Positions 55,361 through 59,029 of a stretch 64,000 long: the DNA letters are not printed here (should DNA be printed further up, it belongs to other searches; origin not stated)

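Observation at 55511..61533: Prepilin-like 405-aa gene directly upstream of a 1122-aa GH73 peptidoglycan hydrolase, divergent from a GspE/PilB/ComGA-type ATPase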

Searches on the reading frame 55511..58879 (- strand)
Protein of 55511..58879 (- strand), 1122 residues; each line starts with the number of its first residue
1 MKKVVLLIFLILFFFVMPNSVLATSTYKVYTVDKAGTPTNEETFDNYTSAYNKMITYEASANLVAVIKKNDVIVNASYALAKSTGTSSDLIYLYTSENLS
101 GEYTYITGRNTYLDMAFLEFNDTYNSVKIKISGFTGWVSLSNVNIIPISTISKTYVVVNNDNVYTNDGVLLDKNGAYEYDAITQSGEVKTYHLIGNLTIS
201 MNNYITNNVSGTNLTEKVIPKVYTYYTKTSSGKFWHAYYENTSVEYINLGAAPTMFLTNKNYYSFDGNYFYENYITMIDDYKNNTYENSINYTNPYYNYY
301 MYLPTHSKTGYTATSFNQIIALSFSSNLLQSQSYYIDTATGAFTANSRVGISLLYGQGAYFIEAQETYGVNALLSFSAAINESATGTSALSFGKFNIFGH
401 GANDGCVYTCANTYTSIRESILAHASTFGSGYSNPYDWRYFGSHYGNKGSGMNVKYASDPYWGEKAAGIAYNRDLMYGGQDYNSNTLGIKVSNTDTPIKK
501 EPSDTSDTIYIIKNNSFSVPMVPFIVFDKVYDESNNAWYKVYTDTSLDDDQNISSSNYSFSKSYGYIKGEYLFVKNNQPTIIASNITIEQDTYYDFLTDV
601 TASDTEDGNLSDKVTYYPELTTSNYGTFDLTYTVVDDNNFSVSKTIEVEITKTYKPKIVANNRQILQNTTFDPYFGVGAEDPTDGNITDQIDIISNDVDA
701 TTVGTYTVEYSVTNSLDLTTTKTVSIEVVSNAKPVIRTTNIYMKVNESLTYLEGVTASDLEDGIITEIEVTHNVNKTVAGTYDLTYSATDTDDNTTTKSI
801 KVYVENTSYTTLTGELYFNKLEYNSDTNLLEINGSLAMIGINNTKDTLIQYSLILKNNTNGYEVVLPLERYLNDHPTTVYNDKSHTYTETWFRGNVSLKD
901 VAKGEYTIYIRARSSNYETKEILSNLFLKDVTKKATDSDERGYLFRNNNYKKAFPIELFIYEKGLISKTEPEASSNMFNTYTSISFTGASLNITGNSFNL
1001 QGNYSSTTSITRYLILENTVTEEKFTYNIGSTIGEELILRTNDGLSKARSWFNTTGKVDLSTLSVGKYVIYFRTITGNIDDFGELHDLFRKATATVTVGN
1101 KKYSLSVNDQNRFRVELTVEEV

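Call 5: search_protein_families(library=pfam, proteins=[window:55511-58879:-], max_evalue=0.1)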
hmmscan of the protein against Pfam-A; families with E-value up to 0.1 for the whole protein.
window:55511-58879:- (1122 aa): 2 families
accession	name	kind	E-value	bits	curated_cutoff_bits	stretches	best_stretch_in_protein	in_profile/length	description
PF16403.11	Bact_surface_Ig-like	-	9e-18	64.5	27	3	667-728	13-71/71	Bacterial surface protein, Ig-like domain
PF01832.25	Glucosaminidase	-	2e-12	48.3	30.2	1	359-471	2-119/123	Mannosyl-glycoprotein endo-beta-N-acetylglucosaminidase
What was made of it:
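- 55511..58879 (-): Secreted GH73 N-acetylglucosaminidase of 1122 aa. It comprises a signal peptide, an N-terminal SH3-like region, the GH73 domain (residues 359-471; NES382 and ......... motifs), three Ig-like repeats and a C-terminal repeat region. It is probably co-transcribed with the pilin-like gene. Pfam (call 5).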

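Call 6: search_protein_families(library=ncbifam, proteins=[window:55511-58879:-], max_evalue=0.1)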
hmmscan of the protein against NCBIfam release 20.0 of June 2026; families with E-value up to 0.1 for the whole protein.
window:55511-58879:- (1122 aa): 2 families
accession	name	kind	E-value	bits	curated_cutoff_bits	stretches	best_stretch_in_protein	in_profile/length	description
NF052335.1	PdgHdaseHSB129560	equivalog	1.7e-12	47.3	500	1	352-481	61-190/330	peptidoglycan hydrolase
NF011102.0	PRK14529.1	equivalog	0.043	13.5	331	1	781-848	155-218/223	adenylate kinase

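Call 46: find_homologous_proteins(query=window:55511-58879:-, max_evalue=1e-10)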
Query window:55511-58879:- (1122 aa): 1739 proteins with E <= 1e-10 among 8000 candidates; the best 120 are listed.
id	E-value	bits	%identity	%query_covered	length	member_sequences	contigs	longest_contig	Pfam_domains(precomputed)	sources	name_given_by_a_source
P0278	0.0e+0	2455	100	100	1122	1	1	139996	PF16403.12,PF01832.26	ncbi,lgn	-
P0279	0.0e+0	1304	64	70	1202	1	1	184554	PF16403.12,PF01832.26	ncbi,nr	ncbi:MAG: DUF5011 domain-containing protein [Bacilli bacterium]|nr:DUF5011 domain-containing protein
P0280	0.0e+0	1287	58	100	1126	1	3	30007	PF16403.12,PF01832.26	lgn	-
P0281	0.0e+0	1250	56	100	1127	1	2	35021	PF16403.12,PF01832.26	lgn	-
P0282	0.0e+0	1249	55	100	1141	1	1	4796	PF16403.12,PF01832.26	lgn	-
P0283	0.0e+0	1129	51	100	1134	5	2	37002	PF07523.19,PF16403.12,PF01832.26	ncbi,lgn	ncbi:MAG: DUF5011 domain-containing protein [Bacilli bacterium]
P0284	0.0e+0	1115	49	99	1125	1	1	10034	PF16403.12,PF01832.26,PF08239.18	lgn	-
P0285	0.0e+0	1103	49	100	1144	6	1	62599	PF07523.19,PF16403.12,PF01832.26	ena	-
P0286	0.0e+0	1074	48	100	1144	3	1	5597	PF07523.19,PF16403.12,PF01832.26,PF08239.18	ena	-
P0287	9.0e-291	986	46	100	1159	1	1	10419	PF16403.12,PF01832.26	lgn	-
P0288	2.8e-286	971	46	98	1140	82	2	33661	PF16403.12,PF01832.26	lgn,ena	-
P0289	2.2e-282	958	46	100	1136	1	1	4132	PF18981.7,PF16403.12,PF01832.26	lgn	-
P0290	2.6e-282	958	47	100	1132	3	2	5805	PF16403.12,PF01832.26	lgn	-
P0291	3.7e-281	954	45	100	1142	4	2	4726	PF16403.12,PF01832.26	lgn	-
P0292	2.2e-273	928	46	100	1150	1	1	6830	PF16403.12,PF01832.26,PF08239.18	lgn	-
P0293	2.0e-271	922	45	100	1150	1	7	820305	PF16403.12,PF01832.26,PF06347.20,PF08239.18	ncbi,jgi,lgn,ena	jgi:beta-N-acetylglucosaminidase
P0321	3.9e-239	815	41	98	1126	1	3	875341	PF07523.19,PF16403.12,PF01832.26,PF08239.18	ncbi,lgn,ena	-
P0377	6.9e-189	648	34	100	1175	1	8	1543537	PF18981.7,PF17963.8,PF07523.19,PF16403.12,PF01832.26,PF08239.18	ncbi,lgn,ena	-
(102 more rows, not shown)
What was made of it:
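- GH73 orthologs with the same architecture are common (call 46). More than 100 full-length homologs at 34-64% identity share the same architecture (call 46). The enzyme is large and secreted, with multiple putative wall-binding domains (calls 5, 46).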

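Call 47: find_encoding_contigs(protein=P0293, flank=8000, max_places=1)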
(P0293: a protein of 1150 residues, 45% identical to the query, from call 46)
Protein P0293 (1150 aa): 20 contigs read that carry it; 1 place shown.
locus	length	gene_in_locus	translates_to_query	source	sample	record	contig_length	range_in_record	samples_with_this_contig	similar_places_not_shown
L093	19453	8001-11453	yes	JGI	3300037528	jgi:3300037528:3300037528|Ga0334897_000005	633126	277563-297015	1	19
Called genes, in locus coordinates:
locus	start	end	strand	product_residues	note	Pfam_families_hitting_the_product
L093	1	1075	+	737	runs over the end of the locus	PF23139:OB_YrrC, PF13401:AAA_22 (faint), PF14490:HHH_RecD2, PF13086:AAA_11 (weak), PF13245:AAA_19, PF13604:AAA_30, PF18335:SH3_13, PF13538:UvrD_C_2, +2 more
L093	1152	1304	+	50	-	-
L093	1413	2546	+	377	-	PF16107:DUF4825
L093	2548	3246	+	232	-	PF05116:S6PP (faint), PF08282:Hydrolase_3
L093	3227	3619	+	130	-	PF04266:ASCH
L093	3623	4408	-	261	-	PF01066:CDP-OH_P_transf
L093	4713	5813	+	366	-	-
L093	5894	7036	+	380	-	-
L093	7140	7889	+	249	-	PF07963:N_methyl, PF12733:Cadherin-like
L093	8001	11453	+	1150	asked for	PF06347:SH3_4 (faint), PF08239:SH3_3, PF01832:Glucosaminidase, PF16403:Bact_surface_Ig-like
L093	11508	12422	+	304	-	-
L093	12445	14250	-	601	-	PF03793:PASTA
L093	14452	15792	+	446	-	PF13425:O-antigen_lig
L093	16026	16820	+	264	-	PF01061:ABC2_membrane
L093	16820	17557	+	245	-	PF13555:AAA_29 (weak), PF00005:ABC_tran, PF13304:AAA_21 (weak)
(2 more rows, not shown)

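Call 48: find_encoding_contigs(protein=P0321, flank=8000, max_places=1)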
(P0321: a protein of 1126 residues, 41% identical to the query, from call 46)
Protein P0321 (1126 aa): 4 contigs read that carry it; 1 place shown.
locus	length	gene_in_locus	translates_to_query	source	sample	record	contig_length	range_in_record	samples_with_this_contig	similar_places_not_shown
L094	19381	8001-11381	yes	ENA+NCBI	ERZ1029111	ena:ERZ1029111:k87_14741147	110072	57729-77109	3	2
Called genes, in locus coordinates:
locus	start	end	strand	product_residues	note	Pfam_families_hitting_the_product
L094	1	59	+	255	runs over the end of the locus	PF19567:CpsB_CapC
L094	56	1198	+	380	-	PF04203:Sortase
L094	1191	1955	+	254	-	-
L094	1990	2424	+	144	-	-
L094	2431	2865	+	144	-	-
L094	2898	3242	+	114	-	-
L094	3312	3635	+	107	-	-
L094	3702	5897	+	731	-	PF23139:OB_YrrC, PF14490:HHH_RecD2, PF01443:Viral_helicase1 (faint), PF13086:AAA_11 (weak), PF13245:AAA_19, PF13604:AAA_30, PF18335:SH3_13, PF13538:UvrD_C_2, +1 more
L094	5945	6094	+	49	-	-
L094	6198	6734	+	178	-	PF01966:HD (faint)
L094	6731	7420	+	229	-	PF06541:ABC_trans_CmpB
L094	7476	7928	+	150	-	-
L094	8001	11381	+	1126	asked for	PF08239:SH3_3 (faint), PF07523:Big_3 (faint), PF01832:Glucosaminidase, PF16403:Bact_surface_Ig-like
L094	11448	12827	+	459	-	PF01225:Mur_ligase (faint), PF08245:Mur_ligase_M, PF02875:Mur_ligase_C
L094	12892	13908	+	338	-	-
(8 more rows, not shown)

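Call 49: find_encoding_contigs(protein=P0377, flank=8000, max_places=1)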
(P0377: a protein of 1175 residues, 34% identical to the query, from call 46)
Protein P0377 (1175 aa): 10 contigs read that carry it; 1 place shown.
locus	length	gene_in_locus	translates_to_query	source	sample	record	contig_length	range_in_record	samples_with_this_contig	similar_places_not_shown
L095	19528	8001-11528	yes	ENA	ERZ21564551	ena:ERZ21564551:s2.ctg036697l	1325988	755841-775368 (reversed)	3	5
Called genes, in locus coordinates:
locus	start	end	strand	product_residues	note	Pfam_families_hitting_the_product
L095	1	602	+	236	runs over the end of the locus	PF23023:Anti-Pycsar_Apyc1, PF00753:Lactamase_B, PF12706:Lactamase_B_2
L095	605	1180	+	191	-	-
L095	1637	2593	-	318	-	PF11858:DUF3378, PF01351:RNase_HII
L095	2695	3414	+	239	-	PF02674:Colicin_V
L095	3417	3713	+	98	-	PF00085:Thioredoxin, PF13098:Thioredoxin_2, PF13905:Thioredoxin_8 (faint)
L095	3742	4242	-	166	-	PF00383:dCMP_cyt_deam_1, PF14437:MafB19-deam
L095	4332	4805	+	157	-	PF01252:Peptidase_A8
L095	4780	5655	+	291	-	PF01479:S4, PF00849:PseudoU_synth_2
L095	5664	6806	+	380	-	PF01694:Rhomboid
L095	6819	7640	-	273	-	PF01066:CDP-OH_P_transf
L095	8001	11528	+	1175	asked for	PF17963:Big_9 (faint), PF18981:InlK_D3 (faint), PF08239:SH3_3, PF01832:Glucosaminidase, PF07523:Big_3 (faint), PF16403:Bact_surface_Ig-like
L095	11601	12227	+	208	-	PF18798:LPD3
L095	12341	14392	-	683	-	-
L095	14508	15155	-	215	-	PF00561:Abhydrolase_1 (faint), PF06821:Ser_hydrolase (faint), PF12146:Hydrolase_4 (faint)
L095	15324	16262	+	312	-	PF00535:Glycos_transf_2, PF10111:Glyco_tranf_2_2 (weak), PF13641:Glyco_tranf_2_3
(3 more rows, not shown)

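Call 53: find_related_loci(query=A5, collection=metagenome_contigs, flank=6000)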
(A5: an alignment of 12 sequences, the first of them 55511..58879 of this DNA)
Query A5 (1122 aa) in metagenome_contigs; peptide patterns used: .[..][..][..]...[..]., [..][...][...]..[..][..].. (x = any residue, [..] = any of these).
491 stretches matched a pattern; 443 encode a relative of the query (tblastn E <= 1e-3); the best 80 are kept; 80 distinct loci.
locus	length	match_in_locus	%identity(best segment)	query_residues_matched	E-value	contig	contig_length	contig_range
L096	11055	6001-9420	48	3-1120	0e+0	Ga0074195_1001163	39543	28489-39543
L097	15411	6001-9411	45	1-1119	0e+0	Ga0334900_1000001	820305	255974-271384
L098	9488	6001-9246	44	45-1120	0e+0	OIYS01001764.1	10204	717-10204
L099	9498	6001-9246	44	45-1120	0e+0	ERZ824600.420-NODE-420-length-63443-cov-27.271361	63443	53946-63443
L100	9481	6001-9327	46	27-1120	0e+0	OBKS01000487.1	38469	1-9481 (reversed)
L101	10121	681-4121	40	1-1120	0e+0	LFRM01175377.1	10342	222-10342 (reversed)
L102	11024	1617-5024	39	1-1119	0e+0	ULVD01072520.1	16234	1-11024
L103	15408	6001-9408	39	1-1119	0e+0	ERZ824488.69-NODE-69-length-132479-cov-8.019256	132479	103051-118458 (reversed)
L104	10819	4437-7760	39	27-1119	0e+0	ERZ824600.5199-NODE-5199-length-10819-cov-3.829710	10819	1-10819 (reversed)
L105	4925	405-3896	37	1-1120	0e+0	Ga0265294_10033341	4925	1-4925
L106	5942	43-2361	44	347-1120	0e+0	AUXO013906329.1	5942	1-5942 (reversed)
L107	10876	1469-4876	39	1-1119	0e+0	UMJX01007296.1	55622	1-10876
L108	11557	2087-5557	37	1-1122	0e+0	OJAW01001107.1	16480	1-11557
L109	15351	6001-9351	37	1-1122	2e-175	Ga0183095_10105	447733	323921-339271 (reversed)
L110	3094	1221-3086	44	1-614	2e-140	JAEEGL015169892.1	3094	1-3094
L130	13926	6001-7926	42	247-1120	9e-62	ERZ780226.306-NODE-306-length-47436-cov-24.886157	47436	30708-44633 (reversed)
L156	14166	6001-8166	38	178-1120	2e-56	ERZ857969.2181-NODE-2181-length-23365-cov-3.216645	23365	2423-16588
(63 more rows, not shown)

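Call 64: search_protein_families(library=pfam, proteins=[L130:7939-9162:+, L130:1865-3193:+, L156:8217-9500:+, L130:5326-7929:+], max_evalue=1)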
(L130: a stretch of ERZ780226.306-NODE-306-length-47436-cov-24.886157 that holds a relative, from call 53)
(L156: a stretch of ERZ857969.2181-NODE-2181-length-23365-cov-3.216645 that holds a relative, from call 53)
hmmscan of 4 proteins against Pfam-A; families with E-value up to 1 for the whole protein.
L130:7939-9162:+ (407 aa): 1 family
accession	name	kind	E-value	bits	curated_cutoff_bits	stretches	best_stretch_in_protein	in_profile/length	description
PF07963.17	N_methyl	-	0.0002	21.2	21.2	1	2-26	3-27/27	Prokaryotic N-terminal methylation motif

L130:1865-3193:+ (442 aa): 2 families
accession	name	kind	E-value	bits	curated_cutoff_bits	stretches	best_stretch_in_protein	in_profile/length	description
PF07963.17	N_methyl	-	1.1e-06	28.4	21.2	1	2-27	1-26/27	Prokaryotic N-terminal methylation motif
PF11364.13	DUF3165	-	0.22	12.3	25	1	5-33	23-51/81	Protein of unknown function (DUF3165)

L156:8217-9500:+ (427 aa): 2 families
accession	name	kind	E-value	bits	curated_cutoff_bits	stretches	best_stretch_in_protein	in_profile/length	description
PF07963.17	N_methyl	-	3e-05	23.9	21.2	1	7-33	1-27/27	Prokaryotic N-terminal methylation motif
PF10818.13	SecM_small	-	0.25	12.6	26.1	1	24-60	9-47/95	secA translation cis-regulator SecM, small type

L130:5326-7929:+ (867 aa): 4 families
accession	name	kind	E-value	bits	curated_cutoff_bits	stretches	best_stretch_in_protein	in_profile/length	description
PF01832.25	Glucosaminidase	-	3.8e-15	57.1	30.2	1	324-440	4-122/123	Mannosyl-glycoprotein endo-beta-N-acetylglucosaminidase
PF04761.17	Phage_Treg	-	0.11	13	25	1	498-539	11-53/61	Lactococcus bacteriophage putative transcription regulator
PF08239.17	SH3_3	-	0.17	12.5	27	0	488-547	23-53/54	Bacterial SH3 domain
PF23572.1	GH3_C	-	0.18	12.9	23.6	0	806-858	28-78/119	GH3 family C-terminal domain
